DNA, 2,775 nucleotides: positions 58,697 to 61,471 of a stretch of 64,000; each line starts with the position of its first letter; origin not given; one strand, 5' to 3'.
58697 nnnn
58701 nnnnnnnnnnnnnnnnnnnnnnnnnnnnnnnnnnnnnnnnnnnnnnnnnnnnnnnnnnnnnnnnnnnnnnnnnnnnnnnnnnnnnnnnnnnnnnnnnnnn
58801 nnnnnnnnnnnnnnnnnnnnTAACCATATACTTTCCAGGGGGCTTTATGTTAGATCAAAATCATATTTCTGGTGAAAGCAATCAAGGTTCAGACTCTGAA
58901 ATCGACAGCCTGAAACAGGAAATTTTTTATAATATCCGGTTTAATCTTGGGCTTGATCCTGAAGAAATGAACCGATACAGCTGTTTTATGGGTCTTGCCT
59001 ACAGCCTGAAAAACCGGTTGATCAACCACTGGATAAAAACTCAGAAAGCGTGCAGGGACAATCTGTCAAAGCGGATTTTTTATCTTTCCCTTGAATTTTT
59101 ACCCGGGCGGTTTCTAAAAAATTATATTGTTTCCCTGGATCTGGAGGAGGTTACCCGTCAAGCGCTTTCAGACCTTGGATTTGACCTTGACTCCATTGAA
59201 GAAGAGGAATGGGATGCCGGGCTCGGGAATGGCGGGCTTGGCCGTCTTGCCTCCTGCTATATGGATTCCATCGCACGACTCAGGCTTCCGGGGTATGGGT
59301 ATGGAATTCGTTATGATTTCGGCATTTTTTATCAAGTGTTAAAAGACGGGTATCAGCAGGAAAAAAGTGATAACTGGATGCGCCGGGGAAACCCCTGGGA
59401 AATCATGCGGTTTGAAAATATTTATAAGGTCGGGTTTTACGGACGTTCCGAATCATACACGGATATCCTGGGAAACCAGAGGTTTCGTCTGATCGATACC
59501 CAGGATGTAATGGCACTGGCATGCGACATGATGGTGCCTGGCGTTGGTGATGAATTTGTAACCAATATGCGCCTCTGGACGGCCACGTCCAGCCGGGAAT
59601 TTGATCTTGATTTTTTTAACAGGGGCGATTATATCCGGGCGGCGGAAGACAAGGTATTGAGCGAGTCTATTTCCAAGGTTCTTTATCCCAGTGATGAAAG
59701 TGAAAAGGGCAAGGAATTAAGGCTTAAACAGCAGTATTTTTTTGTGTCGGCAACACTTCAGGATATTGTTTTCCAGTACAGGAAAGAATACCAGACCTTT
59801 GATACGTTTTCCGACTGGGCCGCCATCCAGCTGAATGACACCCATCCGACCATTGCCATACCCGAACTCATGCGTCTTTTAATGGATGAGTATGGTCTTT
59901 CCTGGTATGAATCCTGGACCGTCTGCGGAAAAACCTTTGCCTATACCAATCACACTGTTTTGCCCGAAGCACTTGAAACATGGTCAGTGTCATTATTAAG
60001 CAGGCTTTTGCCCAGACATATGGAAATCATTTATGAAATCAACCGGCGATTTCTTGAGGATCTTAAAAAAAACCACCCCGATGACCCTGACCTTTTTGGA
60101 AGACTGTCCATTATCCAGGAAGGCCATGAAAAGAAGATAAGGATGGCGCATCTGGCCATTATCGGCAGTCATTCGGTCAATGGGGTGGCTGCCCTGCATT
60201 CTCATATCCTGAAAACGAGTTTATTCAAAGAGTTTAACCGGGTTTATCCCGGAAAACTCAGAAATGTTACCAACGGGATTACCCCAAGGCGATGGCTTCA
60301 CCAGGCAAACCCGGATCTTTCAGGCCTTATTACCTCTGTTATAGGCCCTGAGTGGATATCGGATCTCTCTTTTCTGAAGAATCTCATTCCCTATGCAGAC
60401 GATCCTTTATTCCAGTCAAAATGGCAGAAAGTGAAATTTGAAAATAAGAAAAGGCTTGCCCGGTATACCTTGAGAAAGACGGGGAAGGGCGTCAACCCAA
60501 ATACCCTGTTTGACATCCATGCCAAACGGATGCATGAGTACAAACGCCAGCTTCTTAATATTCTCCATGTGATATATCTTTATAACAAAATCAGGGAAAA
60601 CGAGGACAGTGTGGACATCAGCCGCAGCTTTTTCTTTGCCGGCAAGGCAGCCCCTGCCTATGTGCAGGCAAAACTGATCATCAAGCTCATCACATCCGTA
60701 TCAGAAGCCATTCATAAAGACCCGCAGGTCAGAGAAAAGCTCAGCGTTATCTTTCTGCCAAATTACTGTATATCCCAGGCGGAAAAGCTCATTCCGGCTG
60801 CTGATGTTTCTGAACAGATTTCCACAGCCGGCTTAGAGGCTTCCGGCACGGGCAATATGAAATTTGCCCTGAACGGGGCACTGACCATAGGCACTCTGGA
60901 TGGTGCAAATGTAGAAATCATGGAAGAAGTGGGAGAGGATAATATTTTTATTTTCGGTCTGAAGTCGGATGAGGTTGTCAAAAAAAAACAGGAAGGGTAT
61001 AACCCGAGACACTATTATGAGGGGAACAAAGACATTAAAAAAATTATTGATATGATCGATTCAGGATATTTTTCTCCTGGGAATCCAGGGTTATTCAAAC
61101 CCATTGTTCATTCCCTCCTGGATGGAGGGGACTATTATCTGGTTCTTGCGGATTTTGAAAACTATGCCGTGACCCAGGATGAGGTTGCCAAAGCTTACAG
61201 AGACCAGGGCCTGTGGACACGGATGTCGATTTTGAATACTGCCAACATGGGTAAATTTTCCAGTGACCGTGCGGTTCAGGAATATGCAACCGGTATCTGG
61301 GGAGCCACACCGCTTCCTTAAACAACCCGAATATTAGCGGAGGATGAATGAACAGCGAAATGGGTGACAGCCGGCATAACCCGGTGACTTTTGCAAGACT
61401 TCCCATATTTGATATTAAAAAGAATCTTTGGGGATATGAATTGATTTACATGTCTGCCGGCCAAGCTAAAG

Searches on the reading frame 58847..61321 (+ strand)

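Call 88: search_protein_families(library=pfam, proteins=[window:58847-61321:+], max_evalue=0.00001)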
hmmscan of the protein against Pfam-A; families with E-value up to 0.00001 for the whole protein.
window:58847-61321:+ (824 aa): 1 family
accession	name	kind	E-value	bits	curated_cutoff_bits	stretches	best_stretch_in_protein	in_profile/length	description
PF00343.26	Phosphorylase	-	0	1061.3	27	1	107-819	1-712/713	Carbohydrate phosphorylase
